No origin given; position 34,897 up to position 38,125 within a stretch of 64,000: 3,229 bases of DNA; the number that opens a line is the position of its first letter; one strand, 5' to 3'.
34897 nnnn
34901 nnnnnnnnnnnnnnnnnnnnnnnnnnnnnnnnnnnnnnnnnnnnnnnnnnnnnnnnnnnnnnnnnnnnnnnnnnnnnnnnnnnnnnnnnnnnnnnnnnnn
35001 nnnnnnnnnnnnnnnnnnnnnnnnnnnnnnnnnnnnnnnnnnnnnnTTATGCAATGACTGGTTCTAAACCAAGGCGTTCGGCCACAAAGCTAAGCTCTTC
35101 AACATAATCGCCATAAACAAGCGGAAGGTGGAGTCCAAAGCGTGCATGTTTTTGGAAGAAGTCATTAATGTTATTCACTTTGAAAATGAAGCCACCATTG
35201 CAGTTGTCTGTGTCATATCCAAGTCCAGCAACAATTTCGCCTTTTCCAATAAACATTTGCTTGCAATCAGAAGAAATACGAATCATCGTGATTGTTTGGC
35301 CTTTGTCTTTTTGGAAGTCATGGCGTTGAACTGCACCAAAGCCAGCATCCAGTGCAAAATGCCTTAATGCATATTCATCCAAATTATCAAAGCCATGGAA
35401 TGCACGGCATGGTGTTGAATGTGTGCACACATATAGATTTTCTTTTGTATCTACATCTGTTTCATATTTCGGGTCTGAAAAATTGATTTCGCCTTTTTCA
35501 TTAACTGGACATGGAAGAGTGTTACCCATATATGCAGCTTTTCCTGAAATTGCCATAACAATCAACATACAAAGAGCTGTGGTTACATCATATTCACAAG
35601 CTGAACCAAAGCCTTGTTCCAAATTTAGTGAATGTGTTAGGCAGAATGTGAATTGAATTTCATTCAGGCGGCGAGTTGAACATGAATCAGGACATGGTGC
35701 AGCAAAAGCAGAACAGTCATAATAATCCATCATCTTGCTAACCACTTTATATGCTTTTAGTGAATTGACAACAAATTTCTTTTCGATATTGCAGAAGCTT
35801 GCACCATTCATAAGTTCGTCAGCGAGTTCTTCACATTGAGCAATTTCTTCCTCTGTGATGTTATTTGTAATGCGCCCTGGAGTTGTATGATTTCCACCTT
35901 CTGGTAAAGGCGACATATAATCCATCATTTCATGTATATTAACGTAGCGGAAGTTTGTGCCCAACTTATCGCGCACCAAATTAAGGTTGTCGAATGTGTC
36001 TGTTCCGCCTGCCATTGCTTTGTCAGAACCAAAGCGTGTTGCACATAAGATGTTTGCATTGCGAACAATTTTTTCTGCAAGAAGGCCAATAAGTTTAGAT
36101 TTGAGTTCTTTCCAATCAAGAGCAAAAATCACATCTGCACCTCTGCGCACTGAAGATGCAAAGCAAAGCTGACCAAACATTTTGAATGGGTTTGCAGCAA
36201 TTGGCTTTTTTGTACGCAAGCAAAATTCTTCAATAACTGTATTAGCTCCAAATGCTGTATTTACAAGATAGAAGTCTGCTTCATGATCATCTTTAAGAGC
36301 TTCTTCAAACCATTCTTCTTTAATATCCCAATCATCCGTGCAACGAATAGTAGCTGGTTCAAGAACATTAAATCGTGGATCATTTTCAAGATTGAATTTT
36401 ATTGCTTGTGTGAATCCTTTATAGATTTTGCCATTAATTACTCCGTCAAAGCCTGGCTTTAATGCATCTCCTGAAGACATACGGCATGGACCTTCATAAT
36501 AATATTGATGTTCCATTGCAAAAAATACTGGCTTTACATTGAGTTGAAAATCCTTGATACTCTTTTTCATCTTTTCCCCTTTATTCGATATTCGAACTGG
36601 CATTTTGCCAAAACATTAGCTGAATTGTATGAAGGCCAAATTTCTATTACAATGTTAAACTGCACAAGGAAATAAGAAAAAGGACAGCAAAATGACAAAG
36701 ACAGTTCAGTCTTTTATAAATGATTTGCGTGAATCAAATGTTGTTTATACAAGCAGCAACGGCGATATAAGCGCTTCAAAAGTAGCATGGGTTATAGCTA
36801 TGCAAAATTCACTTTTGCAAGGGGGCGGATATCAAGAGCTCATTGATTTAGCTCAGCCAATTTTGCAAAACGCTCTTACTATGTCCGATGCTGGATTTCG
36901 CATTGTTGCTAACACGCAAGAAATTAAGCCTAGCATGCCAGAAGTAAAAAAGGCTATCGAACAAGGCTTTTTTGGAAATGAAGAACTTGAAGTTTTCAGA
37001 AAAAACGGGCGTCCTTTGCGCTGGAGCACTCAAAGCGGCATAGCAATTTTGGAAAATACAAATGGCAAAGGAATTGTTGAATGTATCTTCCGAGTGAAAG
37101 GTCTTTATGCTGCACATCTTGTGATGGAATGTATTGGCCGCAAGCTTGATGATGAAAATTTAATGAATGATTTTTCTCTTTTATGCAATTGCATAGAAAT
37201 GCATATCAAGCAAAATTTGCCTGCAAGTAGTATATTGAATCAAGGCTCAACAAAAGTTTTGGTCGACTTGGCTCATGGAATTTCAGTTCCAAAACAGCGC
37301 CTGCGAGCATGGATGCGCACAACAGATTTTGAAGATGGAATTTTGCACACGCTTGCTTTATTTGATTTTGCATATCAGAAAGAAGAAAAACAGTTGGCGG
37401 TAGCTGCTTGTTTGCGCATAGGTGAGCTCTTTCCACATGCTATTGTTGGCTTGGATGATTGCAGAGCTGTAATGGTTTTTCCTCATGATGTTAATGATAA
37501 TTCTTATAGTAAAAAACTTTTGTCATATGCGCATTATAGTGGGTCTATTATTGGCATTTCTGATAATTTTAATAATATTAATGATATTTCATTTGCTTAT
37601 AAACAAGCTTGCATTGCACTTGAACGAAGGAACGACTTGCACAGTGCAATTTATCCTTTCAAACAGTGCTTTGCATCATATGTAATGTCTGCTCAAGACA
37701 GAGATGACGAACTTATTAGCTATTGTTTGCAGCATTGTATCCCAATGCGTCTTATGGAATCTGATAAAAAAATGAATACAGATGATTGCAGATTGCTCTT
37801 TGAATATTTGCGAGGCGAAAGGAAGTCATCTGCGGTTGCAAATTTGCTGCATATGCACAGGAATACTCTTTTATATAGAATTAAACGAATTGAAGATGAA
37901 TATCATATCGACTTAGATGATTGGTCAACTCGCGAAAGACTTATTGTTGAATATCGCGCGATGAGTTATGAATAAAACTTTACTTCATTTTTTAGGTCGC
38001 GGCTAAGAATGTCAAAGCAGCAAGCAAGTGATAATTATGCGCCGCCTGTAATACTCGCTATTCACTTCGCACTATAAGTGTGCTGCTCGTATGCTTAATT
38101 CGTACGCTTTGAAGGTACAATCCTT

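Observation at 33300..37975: Second SufS-like fusion co-transcribed with a Cys-rich sugar-isomerase-like unknown and a divergent PucR regulator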

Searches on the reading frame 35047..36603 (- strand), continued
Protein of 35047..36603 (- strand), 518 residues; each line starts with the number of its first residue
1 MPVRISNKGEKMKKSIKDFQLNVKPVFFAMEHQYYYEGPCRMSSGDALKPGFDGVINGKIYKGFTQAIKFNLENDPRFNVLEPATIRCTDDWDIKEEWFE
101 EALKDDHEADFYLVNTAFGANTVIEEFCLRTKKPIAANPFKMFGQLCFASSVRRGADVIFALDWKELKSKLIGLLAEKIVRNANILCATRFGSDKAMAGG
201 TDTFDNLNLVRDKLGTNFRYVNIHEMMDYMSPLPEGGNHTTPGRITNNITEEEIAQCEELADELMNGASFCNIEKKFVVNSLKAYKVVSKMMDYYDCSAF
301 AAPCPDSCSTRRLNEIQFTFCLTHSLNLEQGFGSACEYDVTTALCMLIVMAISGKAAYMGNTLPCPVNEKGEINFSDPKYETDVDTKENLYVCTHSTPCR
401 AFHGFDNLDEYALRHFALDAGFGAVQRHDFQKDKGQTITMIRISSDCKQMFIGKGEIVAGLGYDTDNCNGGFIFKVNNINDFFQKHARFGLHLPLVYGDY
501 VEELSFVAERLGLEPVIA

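Call 68: find_encoding_contigs(protein=P0002, flank=6000, max_places=2)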
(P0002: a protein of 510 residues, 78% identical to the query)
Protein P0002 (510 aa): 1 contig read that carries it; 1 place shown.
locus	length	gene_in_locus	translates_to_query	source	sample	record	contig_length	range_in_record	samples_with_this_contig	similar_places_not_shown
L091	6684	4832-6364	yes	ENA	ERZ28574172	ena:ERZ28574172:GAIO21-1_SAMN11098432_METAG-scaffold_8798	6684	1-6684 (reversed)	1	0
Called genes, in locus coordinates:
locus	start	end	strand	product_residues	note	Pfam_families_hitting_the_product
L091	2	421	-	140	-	?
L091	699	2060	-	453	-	PF14501:HATPase_c_5 (weak)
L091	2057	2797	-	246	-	PF00072:Response_reg, PF04397:LytTR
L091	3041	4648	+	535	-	PF13556:HTH_30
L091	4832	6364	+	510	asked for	-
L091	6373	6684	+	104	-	?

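Call 74: search_protein_families(library=pfam, proteins=[L077:13753-15825:+, L077:6664-7878:+, L077:8032-8751:+, L077:8878-9903:+, L027:13292-14131:+, L027:14157-15524:+, L030:4787-6490:+, L053:14803-16275:+, L038:15347-17599:+, L037:15394-17103:+], max_evalue=0.00001)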
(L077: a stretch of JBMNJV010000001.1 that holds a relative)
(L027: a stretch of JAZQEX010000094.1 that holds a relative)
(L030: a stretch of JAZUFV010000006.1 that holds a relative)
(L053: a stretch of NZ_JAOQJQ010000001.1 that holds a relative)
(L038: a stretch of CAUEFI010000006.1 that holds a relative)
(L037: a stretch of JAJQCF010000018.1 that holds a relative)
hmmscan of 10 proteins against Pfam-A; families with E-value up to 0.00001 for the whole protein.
L077:13753-15825:+ (690 aa): 7 families
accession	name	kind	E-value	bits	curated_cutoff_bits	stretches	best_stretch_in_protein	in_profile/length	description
PF00009.33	GTP_EFTU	-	1.7e-39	135.8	26.5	1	8-276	2-188/188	Elongation factor Tu GTP binding domain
PF03764.24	EFG_IV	-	2.6e-39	134.2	24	1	473-589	2-120/121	Elongation factor G, domain IV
PF00679.30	EFG_C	-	5.3e-28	97.3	27.9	1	592-680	1-88/89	Elongation factor G C-terminus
PF14492.12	EFG_III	-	3.6e-22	78.7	27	1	397-470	1-74/75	Elongation Factor G, domain III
PF22042.2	EF-G_D2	-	5.8e-14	52.4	27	1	303-385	2-83/84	Elongation factor G domain 2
PF16658.11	RF3_C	-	1.1e-06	29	40.1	1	405-485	14-94/132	Class II release factor RF3, C-terminal domain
PF03144.31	GTP_EFTU_D2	-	2.2e-06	28.4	30.3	1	317-383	1-72/73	Elongation factor Tu domain 2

L077:6664-7878:+ (404 aa): 2 families
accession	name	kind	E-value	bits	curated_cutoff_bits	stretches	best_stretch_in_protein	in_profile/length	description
PF19583.5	ODP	-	7.5e-27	94.9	27.2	1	35-229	2-194/194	ODP family beta lactamase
PF00753.33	Lactamase_B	-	1.5e-09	38.5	22.7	1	35-179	5-161/196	Metallo-beta-lactamase superfamily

L077:8032-8751:+ (239 aa): 1 family
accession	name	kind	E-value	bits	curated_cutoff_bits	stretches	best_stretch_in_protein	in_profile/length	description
PF00926.24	DHBP_synthase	-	2.6e-76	255.8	26.4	1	41-229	3-191/191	3,4-dihydroxy-2-butanone 4-phosphate synthase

L077:8878-9903:+ (341 aa): 1 family
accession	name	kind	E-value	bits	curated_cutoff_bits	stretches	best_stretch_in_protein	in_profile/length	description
PF01207.24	Dus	-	1.1e-69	235.4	20.4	1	32-334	2-300/311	Dihydrouridine synthase (Dus)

L027:13292-14131:+ (279 aa): 1 family
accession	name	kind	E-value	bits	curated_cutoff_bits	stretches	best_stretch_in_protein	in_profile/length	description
PF18232.7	Chalcone_N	-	1e-42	145.1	25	1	5-105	1-102/102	Chalcone isomerase N-terminal domain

L027:14157-15524:+ (455 aa): 1 family
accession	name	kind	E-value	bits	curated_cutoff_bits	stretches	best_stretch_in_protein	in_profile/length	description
PF08309.17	LVIVD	-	2.7e-12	46.3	20.2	0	315-332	21-38/42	LVIVD repeat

L030:4787-6490:+ (567 aa): 2 families
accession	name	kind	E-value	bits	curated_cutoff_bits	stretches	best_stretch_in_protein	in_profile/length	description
PF13306.12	LRR_5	-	6.7e-121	398.2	27.7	5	13-137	2-123/127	BspA type Leucine rich repeat region (6 copies)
PF13855.12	LRR_8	-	2.1e-16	59.9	27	0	32-76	11-56/61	Leucine rich repeat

L053:14803-16275:+ (490 aa): 3 families
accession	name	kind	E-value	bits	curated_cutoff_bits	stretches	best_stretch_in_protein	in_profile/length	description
PF01977.22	UbiD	-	1.4e-61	207.7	23.3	1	113-313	3-205/206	3-octaprenyl-4-hydroxybenzoate carboxy-lyase Rift-related domain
PF20695.2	UbiD_N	-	9e-18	64.6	24.3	1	12-95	2-74/78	3-octaprenyl-4-hydroxybenzoate carboxy-lyase N-terminal domain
PF20696.2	UbiD_C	-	6.6e-17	62.1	24.2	1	322-451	4-127/127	3-octaprenyl-4-hydroxybenzoate carboxy-lyase C-terminal domain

L038:15347-17599:+ (750 aa): 2 families
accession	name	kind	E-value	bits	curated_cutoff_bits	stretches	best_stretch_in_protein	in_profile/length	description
PF00395.25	SLH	-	2.1e-32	111.3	20.8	3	634-676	1-44/44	S-layer homology domain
PF20434.5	BD-FAE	-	9.4e-07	29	26.8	1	177-239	62-122/215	BD-FAE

L037:15394-17103:+ (569 aa): 4 families
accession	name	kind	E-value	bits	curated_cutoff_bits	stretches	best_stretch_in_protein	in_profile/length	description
PF20434.5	BD-FAE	-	2e-32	112.9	26.8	1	274-411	9-148/215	BD-FAE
PF00395.25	SLH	-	4.2e-21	75.1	20.8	1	158-200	1-42/44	S-layer homology domain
PF00326.27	Peptidase_S9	-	3.8e-13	49.9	22.6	1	485-563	127-209/213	Prolyl oligopeptidase family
PF07859.19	Abhydrolase_3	-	7.3e-10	39.4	25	1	281-375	1-95/210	alpha/beta hydrolase fold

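Call 78: find_encoding_contigs(protein=P0341, flank=6000, max_places=2)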
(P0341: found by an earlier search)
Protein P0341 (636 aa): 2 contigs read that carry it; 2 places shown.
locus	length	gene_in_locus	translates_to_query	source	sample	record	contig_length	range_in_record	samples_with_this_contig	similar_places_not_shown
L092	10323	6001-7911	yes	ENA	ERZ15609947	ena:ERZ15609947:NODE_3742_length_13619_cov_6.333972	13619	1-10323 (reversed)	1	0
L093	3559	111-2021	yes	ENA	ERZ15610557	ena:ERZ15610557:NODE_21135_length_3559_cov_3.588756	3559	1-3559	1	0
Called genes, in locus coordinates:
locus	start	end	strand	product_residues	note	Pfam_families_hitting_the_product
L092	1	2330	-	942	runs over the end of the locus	PF00133:tRNA-synt_1, PF01921:tRNA-synt_1f (faint), PF09334:tRNA-synt_1g, PF01406:tRNA-synt_1e (weak), PF08264:Anticodon_1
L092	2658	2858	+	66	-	-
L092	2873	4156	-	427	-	PF13556:HTH_30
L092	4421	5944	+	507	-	-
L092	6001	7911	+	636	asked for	PF00266:Aminotran_5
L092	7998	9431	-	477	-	PF01235:Na_Ala_symp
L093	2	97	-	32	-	?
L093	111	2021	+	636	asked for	PF00266:Aminotran_5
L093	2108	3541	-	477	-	PF01235:Na_Ala_symp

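Call 82: search_protein_families(library=ncbifam, proteins=[L004:9557-9970:+, L006:8001-9539:+, L022:6277-7818:-], max_evalue=0.001)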
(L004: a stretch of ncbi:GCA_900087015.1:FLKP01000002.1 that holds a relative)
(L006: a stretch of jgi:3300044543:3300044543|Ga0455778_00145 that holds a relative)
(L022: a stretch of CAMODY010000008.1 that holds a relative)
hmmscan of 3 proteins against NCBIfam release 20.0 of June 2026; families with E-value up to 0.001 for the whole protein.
L004:9557-9970:+ (137 aa): 0 families

L006:8001-9539:+ (512 aa): 1 family
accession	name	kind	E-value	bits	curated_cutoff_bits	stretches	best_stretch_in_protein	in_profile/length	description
NF048012.1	SlpQosIsomSftI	equivalog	2.5e-08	33.1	700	1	277-362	238-317/443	sulfoquinovose isomerase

L022:6277-7818:- (513 aa): 1 family
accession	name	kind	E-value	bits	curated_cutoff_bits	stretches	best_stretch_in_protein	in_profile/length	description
NF048012.1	SlpQosIsomSftI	equivalog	5.7e-11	41.8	700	1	138-354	117-312/443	sulfoquinovose isomerase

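Call 88: find_encoding_contigs(protein=P0061, flank=5000, max_places=2)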
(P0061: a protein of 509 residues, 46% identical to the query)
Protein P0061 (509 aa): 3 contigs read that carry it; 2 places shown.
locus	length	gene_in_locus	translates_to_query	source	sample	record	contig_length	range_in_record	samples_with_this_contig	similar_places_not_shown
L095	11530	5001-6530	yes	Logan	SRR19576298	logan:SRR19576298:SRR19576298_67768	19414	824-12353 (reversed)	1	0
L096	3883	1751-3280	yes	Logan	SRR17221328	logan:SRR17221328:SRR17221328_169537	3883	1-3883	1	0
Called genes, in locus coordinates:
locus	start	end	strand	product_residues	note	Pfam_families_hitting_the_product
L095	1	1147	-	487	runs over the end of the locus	PF17853:GGDEF_2, PF13556:HTH_30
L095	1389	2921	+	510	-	-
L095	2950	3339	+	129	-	-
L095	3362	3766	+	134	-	PF02657:SufE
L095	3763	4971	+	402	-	PF00155:Aminotran_1_2 (weak), PF00266:Aminotran_5, PF01041:DegT_DnrJ_EryC1 (weak)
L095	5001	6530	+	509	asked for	-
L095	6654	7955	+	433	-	PF13433:Peripla_BP_5, PF13458:Peripla_BP_6, PF01094:ANF_receptor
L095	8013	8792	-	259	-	PF03309:Pan_kinase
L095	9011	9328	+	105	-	PF04542:Sigma70_r2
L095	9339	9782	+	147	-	-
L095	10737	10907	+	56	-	-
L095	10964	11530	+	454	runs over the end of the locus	PF00239:Resolvase, PF07508:Recombinase, PF13408:Zn_ribbon_recom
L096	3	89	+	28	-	?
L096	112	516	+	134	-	PF02657:SufE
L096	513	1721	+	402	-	PF00155:Aminotran_1_2 (weak), PF00266:Aminotran_5, PF01041:DegT_DnrJ_EryC1 (weak)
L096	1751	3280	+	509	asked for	-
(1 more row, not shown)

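Call 89: find_encoding_contigs(protein=P0069, flank=5000, max_places=2)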
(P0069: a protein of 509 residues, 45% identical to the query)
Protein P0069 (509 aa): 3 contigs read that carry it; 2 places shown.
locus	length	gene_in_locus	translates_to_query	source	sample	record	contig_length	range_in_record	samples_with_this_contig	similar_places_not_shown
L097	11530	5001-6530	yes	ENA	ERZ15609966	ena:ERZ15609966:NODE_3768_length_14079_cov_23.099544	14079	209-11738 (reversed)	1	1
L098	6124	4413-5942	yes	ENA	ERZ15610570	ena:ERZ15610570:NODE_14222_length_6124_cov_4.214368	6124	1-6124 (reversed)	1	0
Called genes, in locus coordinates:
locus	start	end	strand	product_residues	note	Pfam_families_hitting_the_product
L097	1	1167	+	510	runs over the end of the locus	-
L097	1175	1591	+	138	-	-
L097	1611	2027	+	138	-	PF02657:SufE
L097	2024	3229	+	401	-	PF00266:Aminotran_5, PF00155:Aminotran_1_2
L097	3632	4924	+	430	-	PF13433:Peripla_BP_5, PF13458:Peripla_BP_6, PF01094:ANF_receptor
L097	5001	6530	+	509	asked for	-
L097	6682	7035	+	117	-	PF13828:DUF4190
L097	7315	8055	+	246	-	PF01790:LGT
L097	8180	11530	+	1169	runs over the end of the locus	PF17757:UvrB_inter, PF02559:CarD_TRCF_RID, PF04851:ResIII (weak), PF00270:DEAD, PF00271:Helicase_C, PF03461:TRCF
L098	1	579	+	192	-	?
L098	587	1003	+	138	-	-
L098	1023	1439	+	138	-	PF02657:SufE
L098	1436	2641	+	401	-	PF00266:Aminotran_5, PF00155:Aminotran_1_2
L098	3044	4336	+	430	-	PF13433:Peripla_BP_5, PF13458:Peripla_BP_6, PF01094:ANF_receptor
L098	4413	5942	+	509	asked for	-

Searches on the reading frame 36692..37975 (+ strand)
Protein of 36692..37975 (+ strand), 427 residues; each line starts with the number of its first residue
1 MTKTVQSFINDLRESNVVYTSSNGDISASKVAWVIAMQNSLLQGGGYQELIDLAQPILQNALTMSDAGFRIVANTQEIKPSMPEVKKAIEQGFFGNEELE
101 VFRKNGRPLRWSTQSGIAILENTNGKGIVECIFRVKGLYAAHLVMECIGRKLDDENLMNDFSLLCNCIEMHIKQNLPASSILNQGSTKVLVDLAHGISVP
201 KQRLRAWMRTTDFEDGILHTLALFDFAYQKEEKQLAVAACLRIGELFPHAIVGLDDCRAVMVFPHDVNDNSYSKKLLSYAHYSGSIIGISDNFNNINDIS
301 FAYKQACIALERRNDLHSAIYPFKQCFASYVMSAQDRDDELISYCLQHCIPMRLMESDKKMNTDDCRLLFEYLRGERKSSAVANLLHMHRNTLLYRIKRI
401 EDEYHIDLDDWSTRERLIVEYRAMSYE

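Call 3: search_protein_families(library=pfam, proteins=[window:36692-37975:+], max_evalue=0.01)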
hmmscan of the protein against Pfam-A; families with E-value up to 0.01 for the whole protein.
window:36692-37975:+ (427 aa): 2 families
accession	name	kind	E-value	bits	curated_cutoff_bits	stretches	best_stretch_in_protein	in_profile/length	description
PF13556.12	HTH_30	-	1.5e-11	44.3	27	1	369-421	5-57/59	PucR C-terminal helix-turn-helix domain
PF17853.6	GGDEF_2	-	0.0026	18.4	24.5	1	203-311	7-115/116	GGDEF-like domain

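Call 4: search_protein_families(library=ncbifam, proteins=[window:36692-37975:+], max_evalue=0.01)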
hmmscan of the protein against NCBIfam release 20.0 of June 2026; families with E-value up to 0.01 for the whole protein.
window:36692-37975:+ (427 aa): 3 families
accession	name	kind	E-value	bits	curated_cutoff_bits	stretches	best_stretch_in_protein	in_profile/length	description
NF058503.1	SprTransRegAdeR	equivalog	6.1e-06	25.5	700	1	331-412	311-387/403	sporulation transcriptional activator AdeR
NF008550.0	PRK11477.1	equivalog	0.00014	20.9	612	1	366-419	324-377/385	CdaR family transcriptional regulator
NF045769.1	TransActPmfR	equivalog_domain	0.0025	16.5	800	1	353-403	392-441/470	transcciptional activator PmfR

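Call 64: find_encoding_contigs(protein=window:36692-37975:+, flank=6000, max_places=4)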
Protein window:36692-37975:+ (427 aa): no gene with exactly this product is on record in the collection.
